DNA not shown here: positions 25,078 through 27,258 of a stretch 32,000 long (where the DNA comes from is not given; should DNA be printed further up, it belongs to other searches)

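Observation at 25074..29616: cooS / HAO-like octahaem cytochrome / CBS / HPP on one strand: candidate undescribed CO (or ferredoxin) to nitrogen-oxide module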

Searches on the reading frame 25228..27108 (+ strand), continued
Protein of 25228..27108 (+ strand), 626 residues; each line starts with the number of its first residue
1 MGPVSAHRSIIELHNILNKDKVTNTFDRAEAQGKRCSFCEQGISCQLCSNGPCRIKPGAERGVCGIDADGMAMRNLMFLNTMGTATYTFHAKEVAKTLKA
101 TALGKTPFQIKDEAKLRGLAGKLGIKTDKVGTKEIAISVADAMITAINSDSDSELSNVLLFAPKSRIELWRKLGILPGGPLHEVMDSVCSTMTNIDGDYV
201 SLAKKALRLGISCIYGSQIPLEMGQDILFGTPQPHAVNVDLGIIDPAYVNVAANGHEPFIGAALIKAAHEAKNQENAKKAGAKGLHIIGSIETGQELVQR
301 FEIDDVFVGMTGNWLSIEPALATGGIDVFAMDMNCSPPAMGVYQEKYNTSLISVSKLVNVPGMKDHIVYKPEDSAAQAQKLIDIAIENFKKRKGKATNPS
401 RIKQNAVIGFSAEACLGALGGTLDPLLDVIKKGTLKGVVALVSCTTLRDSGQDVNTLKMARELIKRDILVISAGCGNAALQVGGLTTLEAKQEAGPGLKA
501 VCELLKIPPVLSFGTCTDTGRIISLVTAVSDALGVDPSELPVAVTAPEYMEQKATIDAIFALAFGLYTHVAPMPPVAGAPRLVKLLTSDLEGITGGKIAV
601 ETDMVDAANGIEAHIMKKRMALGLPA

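Call 29: find_encoding_contigs(protein=P0232, flank=6000, max_places=2)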
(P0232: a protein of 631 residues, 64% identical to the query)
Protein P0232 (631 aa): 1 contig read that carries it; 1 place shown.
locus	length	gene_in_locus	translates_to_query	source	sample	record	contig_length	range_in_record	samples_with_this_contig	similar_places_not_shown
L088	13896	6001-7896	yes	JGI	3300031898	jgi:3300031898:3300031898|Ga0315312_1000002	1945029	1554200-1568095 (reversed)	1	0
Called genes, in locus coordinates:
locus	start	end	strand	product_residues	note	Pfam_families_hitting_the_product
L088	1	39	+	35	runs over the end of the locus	-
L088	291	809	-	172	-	-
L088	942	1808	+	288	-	-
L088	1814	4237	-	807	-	PF01266:DAO (weak), PF12831:FAD_oxidored (weak), PF13450:NAD_binding_8 (weak), PF13187:Fer4_9 (weak), PF13237:Fer4_10 (weak), PF12837:Fer4_6 (weak), PF13187:Fer4_9, PF02662:FlpD, +12 more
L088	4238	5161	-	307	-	PF00037:Fer4 (weak), PF13237:Fer4_10 (weak), PF12838:Fer4_7, PF13187:Fer4_9 (weak), PF00037:Fer4 (weak), PF14697:Fer4_21 (weak), PF13237:Fer4_10 (weak), PF13187:Fer4_9 (weak), +6 more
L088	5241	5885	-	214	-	PF01022:HTH_5, PF08279:HTH_11 (faint), PF13412:HTH_24 (faint), PF13601:HTH_34, PF03551:PadR, PF18546:MetOD1 (faint), PF14196:ATC_hydrolase (weak)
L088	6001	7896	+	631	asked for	PF03063:Prismane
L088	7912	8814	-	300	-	PF00730:HhH-GPD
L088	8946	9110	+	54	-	PF00301:Rubredoxin, PF21349:RUBY_RBDX (faint)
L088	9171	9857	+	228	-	PF00005:ABC_tran, PF02463:SMC_N (weak), PF13304:AAA_21 (faint)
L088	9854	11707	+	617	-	PF02687:FtsX (weak), PF12704:MacB_PCD (weak), PF02687:FtsX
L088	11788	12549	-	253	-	-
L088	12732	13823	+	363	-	PF04055:Radical_SAM, PF13353:Fer4_12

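Call 30: find_encoding_contigs(protein=P0233, flank=6000, max_places=2)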
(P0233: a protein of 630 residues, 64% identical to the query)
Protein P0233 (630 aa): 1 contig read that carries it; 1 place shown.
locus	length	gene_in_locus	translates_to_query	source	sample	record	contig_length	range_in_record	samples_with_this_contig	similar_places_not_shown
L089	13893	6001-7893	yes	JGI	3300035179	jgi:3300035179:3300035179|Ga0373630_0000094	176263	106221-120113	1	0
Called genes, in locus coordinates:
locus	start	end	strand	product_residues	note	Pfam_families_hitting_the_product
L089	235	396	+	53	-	-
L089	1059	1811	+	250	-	PF01966:HD (weak)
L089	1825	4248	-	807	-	PF01266:DAO (faint), PF12831:FAD_oxidored (weak), PF13450:NAD_binding_8 (weak), PF13187:Fer4_9 (weak), PF13237:Fer4_10 (weak), PF13187:Fer4_9, PF00037:Fer4 (weak), PF02662:FlpD, +11 more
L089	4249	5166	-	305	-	PF13183:Fer4_8 (faint), PF14697:Fer4_21 (faint), PF00037:Fer4 (weak), PF12838:Fer4_7, PF13187:Fer4_9 (weak), PF00037:Fer4 (weak), PF13187:Fer4_9 (weak), PF13237:Fer4_10 (weak), +4 more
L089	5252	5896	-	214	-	PF01022:HTH_5, PF13601:HTH_34, PF03551:PadR, PF14196:ATC_hydrolase (weak)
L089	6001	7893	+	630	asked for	PF03063:Prismane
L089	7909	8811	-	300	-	PF00730:HhH-GPD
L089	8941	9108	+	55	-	PF00301:Rubredoxin, PF21349:RUBY_RBDX (faint)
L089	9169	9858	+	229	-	PF02463:SMC_N (faint), PF13191:AAA_16 (faint), PF00005:ABC_tran, PF13304:AAA_21 (faint)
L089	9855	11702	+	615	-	PF02687:FtsX, PF12704:MacB_PCD (weak), PF02687:FtsX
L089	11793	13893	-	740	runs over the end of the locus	PF01364:Peptidase_C25, PF00801:PKD, PF18911:PKD_4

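Call 31: find_related_loci(query=window:25228-27108:+, collection=metagenome_contigs, flank=7000)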
Query window:25228-27108:+ (626 aa) in metagenome_contigs; peptide patterns used: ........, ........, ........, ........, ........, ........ (x = any residue, [..] = any of these).
600 stretches matched a pattern (row limit reached: there are more); 587 encode a relative of the query (tblastn E <= 1e-3); the best 80 are kept; 80 distinct loci.
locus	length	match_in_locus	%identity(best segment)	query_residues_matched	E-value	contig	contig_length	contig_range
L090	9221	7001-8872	89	1-625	0e+0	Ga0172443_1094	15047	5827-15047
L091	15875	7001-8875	88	1-626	0e+0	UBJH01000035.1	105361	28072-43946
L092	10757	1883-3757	88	1-626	0e+0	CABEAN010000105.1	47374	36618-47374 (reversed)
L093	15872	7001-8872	88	1-625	0e+0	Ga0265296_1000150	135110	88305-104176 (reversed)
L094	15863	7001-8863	88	4-625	0e+0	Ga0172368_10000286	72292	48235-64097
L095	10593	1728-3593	88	4-626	0e+0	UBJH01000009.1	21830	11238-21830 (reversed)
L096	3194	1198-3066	85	1-624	0e+0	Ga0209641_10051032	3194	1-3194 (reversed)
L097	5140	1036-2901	86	4-626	0e+0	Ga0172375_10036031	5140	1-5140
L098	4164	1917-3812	72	1-624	0e+0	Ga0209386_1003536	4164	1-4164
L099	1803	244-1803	85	1-521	0e+0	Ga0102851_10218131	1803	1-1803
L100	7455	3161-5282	69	1-624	0e+0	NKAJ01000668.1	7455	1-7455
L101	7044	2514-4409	70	1-624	0e+0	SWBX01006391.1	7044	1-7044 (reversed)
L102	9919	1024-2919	70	1-624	0e+0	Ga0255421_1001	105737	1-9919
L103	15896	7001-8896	70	1-624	0e+0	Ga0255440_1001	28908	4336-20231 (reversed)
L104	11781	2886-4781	69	1-624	0e+0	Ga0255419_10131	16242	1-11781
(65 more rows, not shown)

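Call 46: search_protein_families(library=ncbifam, proteins=[window:25228-27108:+], max_evalue=0.01)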
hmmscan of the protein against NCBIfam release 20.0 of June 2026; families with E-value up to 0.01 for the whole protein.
window:25228-27108:+ (626 aa): 4 families
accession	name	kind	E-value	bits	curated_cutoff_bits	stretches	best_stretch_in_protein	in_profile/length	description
TIGR01702.1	CO_DH_cata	equivalog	2.9e-234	778.9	478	1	6-624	2-621/621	anaerobic carbon-monoxide dehydrogenase catalytic subunit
TIGR01703.1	hybrid_clust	equivalog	2e-10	39.8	360.8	1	398-591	336-507/522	hydroxylamine reductase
TIGR00314.1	cdhA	equivalog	6.1e-10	37.5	781.3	2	45-105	66-125/784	CO dehydrogenase/acetyl-CoA synthase complex subunit alpha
NF003658.0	PRK05290.1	equivalog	2e-09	36.6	367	1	331-591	304-529/546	hydroxylamine reductase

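Call 86: search_protein_families(library=pfam, proteins=[L093:5441-6469:-, L093:6499-6777:+, L093:8979-9236:+, L093:9188-9889:+, L093:9879-10475:+, L093:10476-10991:+, L093:10993-11988:+, L092:236-1105:-, L092:5700-6650:-, L092:7164-7889:-], max_evalue=0.001)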
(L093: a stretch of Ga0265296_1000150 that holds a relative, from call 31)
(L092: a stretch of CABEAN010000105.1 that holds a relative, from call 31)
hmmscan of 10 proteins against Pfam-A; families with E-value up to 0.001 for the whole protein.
L093:5441-6469:- (342 aa): 0 families

L093:6499-6777:+ (92 aa): 0 families

L093:8979-9236:+ (85 aa): 0 families

L093:9188-9889:+ (233 aa): 5 families
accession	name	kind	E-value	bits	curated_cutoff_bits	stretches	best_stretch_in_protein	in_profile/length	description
PF00406.28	ADK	-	3.3e-58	196.6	26.8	1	22-206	1-150/151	Adenylate kinase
PF13207.12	AAA_17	-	7.6e-31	107.6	27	1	23-145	1-123/136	AAA domain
PF05191.20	ADK_lid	-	5.3e-14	52.3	26.6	1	144-178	1-36/36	Adenylate kinase, active site lid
PF17213.9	Hydin_ADK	-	3.4e-08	34.3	27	0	75-102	168-195/196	Hydin Adenylate kinase-like domain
PF13238.12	AAA_18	-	5.6e-06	27.3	29.4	1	20-146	1-113/128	AAA domain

L093:9879-10475:+ (198 aa): 1 family
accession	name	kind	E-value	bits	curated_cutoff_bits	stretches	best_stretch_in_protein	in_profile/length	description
PF01956.21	EMC3_TMCO1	-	1.6e-45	155.4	27.1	1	37-196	2-168/169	Integral membrane protein EMC3/TMCO1-like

L093:10476-10991:+ (171 aa): 9 families
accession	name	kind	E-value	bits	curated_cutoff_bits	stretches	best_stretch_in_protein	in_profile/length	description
PF13189.12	Cytidylate_kin2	-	2.4e-25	90.2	28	1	2-155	1-176/176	Cytidylate kinase-like family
PF13238.12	AAA_18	-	5.7e-18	66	29.4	1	3-124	1-120/128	AAA domain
PF13207.12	AAA_17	-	8.4e-16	58.9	27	1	7-108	2-121/136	AAA domain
PF02224.24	Cytidylate_kin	-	1.1e-15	58.3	26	2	3-40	1-38/211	Cytidylate kinase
PF13671.12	AAA_33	-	9.2e-08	32.9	27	1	3-73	2-69/143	AAA domain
PF01202.28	SKI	-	2e-06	28.5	22.1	1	9-140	1-136/159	Shikimate kinase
PF13521.12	AAA_28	-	0.00012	22.8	27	1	3-71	2-68/164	AAA domain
PF00406.28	ADK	-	0.00015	22.3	26.8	1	5-50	1-46/151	Adenylate kinase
PF01712.25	dNK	-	0.0002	21.6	27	0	3-29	1-27/203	Deoxynucleoside kinase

L093:10993-11988:+ (331 aa): 5 families
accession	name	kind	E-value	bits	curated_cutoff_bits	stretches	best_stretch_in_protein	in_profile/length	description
PF16198.10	TruB_C_2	-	1.2e-26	93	29.3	1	173-239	1-65/66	tRNA pseudouridylate synthase B C-terminal domain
PF01509.24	TruB_N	-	3.1e-24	86.5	27.3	1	59-172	1-149/149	TruB family pseudouridylate synthase (N terminal domain)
PF01472.26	PUA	-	6.1e-19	68.2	24.8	1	243-315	1-73/74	PUA domain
PF08068.17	DKCLD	-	2.4e-17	63.2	27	1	7-54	10-57/58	DKCLD (NUC011) domain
PF21238.2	Pus10_C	-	2.9e-05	24.2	27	1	98-177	122-203/232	Pus10, C-terminal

L092:236-1105:- (289 aa): 1 family
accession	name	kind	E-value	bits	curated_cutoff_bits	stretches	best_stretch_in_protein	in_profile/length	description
PF11999.13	Ice_binding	-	3.4e-64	216.8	28.7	1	42-229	1-207/208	Ice-binding-like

L092:5700-6650:- (316 aa): 1 family
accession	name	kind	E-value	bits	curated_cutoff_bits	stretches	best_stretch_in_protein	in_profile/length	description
PF02007.24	MtrH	-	1.1e-134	448.8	22.8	1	6-304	1-297/299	Tetrahydromethanopterin S-methyltransferase MtrH subunit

L092:7164-7889:- (241 aa): 1 family
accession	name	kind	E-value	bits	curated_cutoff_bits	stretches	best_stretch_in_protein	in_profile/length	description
PF04208.19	MtrA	-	5.8e-81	270.7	25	1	4-174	1-172/173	Tetrahydromethanopterin S-methyltransferase, subunit A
